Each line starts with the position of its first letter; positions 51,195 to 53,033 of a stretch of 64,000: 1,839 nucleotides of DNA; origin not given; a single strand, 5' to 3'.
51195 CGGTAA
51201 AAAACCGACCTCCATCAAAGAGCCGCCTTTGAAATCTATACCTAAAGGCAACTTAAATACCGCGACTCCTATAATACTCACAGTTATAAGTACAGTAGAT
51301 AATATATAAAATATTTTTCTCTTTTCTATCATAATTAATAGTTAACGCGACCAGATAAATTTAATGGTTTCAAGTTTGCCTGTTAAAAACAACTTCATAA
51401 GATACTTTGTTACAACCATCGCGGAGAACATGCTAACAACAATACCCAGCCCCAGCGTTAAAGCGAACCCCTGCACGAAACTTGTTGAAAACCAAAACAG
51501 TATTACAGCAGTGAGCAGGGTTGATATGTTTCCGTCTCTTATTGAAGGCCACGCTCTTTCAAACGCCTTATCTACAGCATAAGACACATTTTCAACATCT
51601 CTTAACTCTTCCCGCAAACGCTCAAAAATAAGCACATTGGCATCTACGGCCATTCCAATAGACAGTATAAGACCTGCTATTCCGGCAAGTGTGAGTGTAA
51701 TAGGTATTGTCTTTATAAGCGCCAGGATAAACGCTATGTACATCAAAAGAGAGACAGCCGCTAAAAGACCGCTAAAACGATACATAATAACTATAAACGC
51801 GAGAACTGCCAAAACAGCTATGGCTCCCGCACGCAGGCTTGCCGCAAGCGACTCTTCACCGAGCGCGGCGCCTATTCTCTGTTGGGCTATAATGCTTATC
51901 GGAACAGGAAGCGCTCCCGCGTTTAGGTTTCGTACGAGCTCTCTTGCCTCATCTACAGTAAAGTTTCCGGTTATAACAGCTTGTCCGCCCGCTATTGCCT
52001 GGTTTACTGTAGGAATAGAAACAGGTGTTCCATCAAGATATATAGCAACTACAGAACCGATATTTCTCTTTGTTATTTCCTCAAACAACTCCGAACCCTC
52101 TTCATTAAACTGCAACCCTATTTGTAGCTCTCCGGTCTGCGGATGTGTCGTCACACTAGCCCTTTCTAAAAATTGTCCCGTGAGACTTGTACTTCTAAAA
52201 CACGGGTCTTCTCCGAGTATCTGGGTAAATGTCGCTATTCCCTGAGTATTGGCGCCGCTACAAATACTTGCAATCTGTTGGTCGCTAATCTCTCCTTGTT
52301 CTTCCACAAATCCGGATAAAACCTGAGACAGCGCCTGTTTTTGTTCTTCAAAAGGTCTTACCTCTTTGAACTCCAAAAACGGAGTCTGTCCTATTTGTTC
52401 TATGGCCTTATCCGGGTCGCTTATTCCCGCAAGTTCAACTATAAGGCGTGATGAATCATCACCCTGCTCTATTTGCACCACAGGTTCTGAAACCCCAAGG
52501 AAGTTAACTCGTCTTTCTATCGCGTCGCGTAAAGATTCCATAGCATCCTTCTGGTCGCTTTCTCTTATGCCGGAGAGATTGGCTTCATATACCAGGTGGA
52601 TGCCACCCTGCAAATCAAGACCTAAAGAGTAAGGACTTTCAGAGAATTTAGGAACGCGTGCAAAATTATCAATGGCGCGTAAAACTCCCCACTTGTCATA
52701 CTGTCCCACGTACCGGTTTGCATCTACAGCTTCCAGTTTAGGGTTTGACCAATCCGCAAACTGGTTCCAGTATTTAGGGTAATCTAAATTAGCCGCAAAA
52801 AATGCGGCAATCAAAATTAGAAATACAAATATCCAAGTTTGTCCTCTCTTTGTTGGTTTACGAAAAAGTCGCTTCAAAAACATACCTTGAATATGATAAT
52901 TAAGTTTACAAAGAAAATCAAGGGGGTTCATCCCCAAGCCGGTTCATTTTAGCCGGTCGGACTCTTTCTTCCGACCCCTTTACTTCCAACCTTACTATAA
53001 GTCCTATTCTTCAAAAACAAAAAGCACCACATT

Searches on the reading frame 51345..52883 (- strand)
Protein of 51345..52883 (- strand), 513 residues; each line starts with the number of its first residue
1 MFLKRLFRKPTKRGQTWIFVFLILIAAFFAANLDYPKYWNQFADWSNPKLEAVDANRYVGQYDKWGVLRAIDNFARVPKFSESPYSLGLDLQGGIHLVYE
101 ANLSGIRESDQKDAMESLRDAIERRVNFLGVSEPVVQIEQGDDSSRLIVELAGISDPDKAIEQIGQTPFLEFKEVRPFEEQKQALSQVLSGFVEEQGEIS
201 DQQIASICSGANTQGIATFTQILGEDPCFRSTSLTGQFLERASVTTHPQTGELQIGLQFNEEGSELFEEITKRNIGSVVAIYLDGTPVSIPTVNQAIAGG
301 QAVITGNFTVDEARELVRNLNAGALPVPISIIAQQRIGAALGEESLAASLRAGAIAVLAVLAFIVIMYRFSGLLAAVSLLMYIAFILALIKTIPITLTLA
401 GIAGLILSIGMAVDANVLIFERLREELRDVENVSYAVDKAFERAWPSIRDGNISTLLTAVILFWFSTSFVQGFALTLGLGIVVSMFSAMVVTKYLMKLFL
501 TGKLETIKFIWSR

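Call 65: find_homologous_proteins(query=window:51345-52883:-, max_evalue=1e-60)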
Query window:51345-52883:- (513 aa): 7943 proteins with E <= 1e-60 among 8000 candidates; the best 120 are listed.
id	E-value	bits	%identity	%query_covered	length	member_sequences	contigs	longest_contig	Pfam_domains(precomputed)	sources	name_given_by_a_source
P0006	0.0e+0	1060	100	96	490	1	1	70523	PF21760.4,PF03176.22,PF22599.3,PF02355.23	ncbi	ncbi:MAG: protein translocase subunit SecD [Candidatus Spechtbacterales bacterium]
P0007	8.8e-255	864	75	100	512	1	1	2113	PF21760.4,PF03176.22,PF22599.3,PF02355.23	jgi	-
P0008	1.0e-231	788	72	100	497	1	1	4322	PF21760.4,PF03176.22,PF22599.3,PF02355.23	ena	-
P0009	6.0e-221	753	72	94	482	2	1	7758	PF21760.4,PF03176.22,PF22599.3,PF02355.23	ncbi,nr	ncbi:MAG: protein translocase subunit SecD [Candidatus Spechtbacterales bacterium]|nr:protein transl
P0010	6.2e-217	739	66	100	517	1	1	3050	PF21760.4,PF03176.22,PF22599.3,PF02355.23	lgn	-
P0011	1.1e-208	712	65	100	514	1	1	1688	PF21760.4,PF03176.22,PF22599.3,PF02355.23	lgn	-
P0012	6.7e-204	696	63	100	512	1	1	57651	PF21760.4,PF03176.22,PF22599.3,PF02355.23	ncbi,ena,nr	ncbi:MAG: protein translocase subunit SecD [Candidatus Spechtbacterales bacterium]|nr:protein transl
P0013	3.0e-203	694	62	100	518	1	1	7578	PF21760.4,PF03176.22,PF22599.3,PF02355.23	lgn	-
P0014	1.4e-193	662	62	94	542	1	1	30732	PF21760.4,PF03176.22,PF22599.3,PF02355.23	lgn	-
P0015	2.8e-193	661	62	98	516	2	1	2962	PF21760.4,PF03176.22,PF22599.3,PF02355.23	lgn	-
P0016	2.7e-192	658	63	94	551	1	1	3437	PF21760.4,PF22599.3,PF02355.23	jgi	jgi:preprotein translocase subunit SecD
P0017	6.0e-187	641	62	95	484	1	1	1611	PF21760.4,PF03176.22,PF22599.3,PF02355.23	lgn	-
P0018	1.7e-186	639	61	99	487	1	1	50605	PF21760.4,PF03176.22,PF22599.3,PF02355.23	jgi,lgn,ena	-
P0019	1.2e-184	633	59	98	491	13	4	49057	PF21760.4,PF03176.22,PF22599.3,PF02355.23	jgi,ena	-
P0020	3.6e-184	631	61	99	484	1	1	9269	PF21760.4,PF03176.22,PF22599.3,PF02355.23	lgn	-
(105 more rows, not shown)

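Call 66: find_encoding_contigs(protein=P0009, flank=5000, max_places=2)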
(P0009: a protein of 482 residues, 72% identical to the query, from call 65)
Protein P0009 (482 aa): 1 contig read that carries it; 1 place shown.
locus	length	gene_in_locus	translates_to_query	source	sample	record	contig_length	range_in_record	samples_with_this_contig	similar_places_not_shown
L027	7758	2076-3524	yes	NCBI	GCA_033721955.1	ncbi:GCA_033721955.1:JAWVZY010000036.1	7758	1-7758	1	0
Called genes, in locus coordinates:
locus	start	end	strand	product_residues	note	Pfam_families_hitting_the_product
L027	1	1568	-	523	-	PF00580:UvrD-helicase, PF13245:AAA_19, PF13604:AAA_30 (faint), PF13361:UvrD_C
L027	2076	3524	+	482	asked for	PF21760:SecD_1st, PF22599:SecDF_P1_head, PF03176:MMPL, PF02355:SecD_SecF_C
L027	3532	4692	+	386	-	PF02355:SecD_SecF_C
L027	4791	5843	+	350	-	PF04545:Sigma70_r4, PF05066:HARE-HTH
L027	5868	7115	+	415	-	PF26449:DUF8128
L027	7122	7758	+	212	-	PF01935:DUF87, PF10412:TrwB_AAD_bind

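Call 67: find_encoding_contigs(protein=P0012, flank=5000, max_places=2)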
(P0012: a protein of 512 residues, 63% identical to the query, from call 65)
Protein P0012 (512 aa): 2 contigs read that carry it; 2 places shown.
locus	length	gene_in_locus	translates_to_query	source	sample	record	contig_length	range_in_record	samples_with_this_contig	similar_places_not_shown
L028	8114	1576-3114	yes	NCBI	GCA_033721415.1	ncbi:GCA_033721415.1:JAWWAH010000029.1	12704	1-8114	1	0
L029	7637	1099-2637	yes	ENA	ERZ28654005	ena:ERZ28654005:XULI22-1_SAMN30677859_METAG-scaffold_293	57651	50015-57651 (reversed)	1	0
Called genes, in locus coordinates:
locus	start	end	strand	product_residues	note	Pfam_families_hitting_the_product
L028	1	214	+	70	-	?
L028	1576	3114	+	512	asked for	PF21760:SecD_1st, PF22599:SecDF_P1_head, PF02355:SecD_SecF_C, PF03176:MMPL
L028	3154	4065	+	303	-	PF07549:Sec_GG, PF02355:SecD_SecF_C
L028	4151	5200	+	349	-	PF04545:Sigma70_r4, PF05066:HARE-HTH (faint)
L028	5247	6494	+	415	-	PF26449:DUF8128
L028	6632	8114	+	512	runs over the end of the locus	PF01935:DUF87, PF10412:TrwB_AAD_bind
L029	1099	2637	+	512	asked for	PF21760:SecD_1st, PF22599:SecDF_P1_head, PF02355:SecD_SecF_C, PF03176:MMPL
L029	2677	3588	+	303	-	PF07549:Sec_GG, PF02355:SecD_SecF_C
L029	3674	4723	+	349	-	PF04545:Sigma70_r4, PF05066:HARE-HTH (faint)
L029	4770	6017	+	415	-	PF26449:DUF8128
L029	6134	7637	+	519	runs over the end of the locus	PF01935:DUF87, PF10412:TrwB_AAD_bind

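Call 68: find_encoding_contigs(protein=P0014, flank=5000, max_places=2)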
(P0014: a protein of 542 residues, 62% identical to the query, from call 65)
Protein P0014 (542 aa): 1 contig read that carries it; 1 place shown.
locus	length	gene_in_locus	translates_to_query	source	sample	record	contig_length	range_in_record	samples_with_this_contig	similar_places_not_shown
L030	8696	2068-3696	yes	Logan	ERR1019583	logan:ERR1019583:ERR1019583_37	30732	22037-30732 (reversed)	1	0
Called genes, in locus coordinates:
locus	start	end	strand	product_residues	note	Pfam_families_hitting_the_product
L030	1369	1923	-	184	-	-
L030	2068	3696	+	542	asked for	PF21760:SecD_1st, PF22599:SecDF_P1_head, PF03176:MMPL (weak), PF02355:SecD_SecF_C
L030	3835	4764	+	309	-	PF02355:SecD_SecF_C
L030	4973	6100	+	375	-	PF04545:Sigma70_r4 (weak), PF05066:HARE-HTH (weak)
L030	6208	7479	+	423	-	PF26449:DUF8128 (weak)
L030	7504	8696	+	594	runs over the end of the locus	PF01935:DUF87 (weak), PF02534:T4SS-DNA_transf (faint), PF10412:TrwB_AAD_bind, PF12696:TraG-D_C (weak), PF23477:zf_Tbcl_2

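Call 96: find_encoding_contigs(protein=P0008, flank=5000, max_places=2)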
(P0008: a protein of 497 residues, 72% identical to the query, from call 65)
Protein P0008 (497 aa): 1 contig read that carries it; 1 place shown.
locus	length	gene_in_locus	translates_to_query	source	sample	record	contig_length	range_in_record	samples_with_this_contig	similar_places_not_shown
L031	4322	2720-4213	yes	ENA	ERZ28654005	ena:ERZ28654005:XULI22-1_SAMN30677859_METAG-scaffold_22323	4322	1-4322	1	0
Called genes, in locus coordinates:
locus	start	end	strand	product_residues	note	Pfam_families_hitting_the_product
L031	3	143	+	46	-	?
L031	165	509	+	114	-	-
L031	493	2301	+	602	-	PF00082:Peptidase_S8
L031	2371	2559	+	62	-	-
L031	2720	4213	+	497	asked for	PF21760:SecD_1st, PF22599:SecDF_P1_head, PF02355:SecD_SecF_C, PF03176:MMPL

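Call 97: find_encoding_contigs(protein=P0010, flank=5000, max_places=2)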
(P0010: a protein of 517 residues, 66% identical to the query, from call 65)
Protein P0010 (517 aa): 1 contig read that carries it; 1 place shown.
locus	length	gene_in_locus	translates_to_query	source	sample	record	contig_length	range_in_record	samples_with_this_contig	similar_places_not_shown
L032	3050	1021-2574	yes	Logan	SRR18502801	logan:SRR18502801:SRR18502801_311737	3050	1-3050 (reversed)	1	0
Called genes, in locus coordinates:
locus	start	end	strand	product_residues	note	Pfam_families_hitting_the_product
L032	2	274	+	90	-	?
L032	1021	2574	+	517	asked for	PF21760:SecD_1st, PF22599:SecDF_P1_head, PF02355:SecD_SecF_C, PF03176:MMPL (weak)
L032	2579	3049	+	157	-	?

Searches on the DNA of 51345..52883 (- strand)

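Call 72: search_rna_families(sources=[L027, L028, L030, L002, L003, L004, L001], threshold=gathering)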
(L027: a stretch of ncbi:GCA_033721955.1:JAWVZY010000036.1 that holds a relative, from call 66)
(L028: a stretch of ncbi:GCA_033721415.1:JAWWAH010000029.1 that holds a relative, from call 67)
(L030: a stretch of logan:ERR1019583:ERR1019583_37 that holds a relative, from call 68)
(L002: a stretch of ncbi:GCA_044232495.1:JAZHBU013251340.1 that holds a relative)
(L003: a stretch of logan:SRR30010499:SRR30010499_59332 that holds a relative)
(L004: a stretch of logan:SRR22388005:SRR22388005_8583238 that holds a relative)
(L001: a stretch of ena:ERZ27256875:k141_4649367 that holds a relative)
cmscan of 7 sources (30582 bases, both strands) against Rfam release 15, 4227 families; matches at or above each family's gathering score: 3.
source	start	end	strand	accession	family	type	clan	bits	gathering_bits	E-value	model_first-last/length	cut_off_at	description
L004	679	1037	+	RF00023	tmRNA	Gene;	CL00001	136.7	47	1.1e-53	1-374/374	no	transfer-messenger RNA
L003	849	1203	+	RF00023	tmRNA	Gene;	CL00001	120.2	47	1e-46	1-374/374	no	transfer-messenger RNA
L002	1188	1572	+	RF00023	tmRNA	Gene;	CL00001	113.1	47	1e-43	1-374/374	no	transfer-messenger RNA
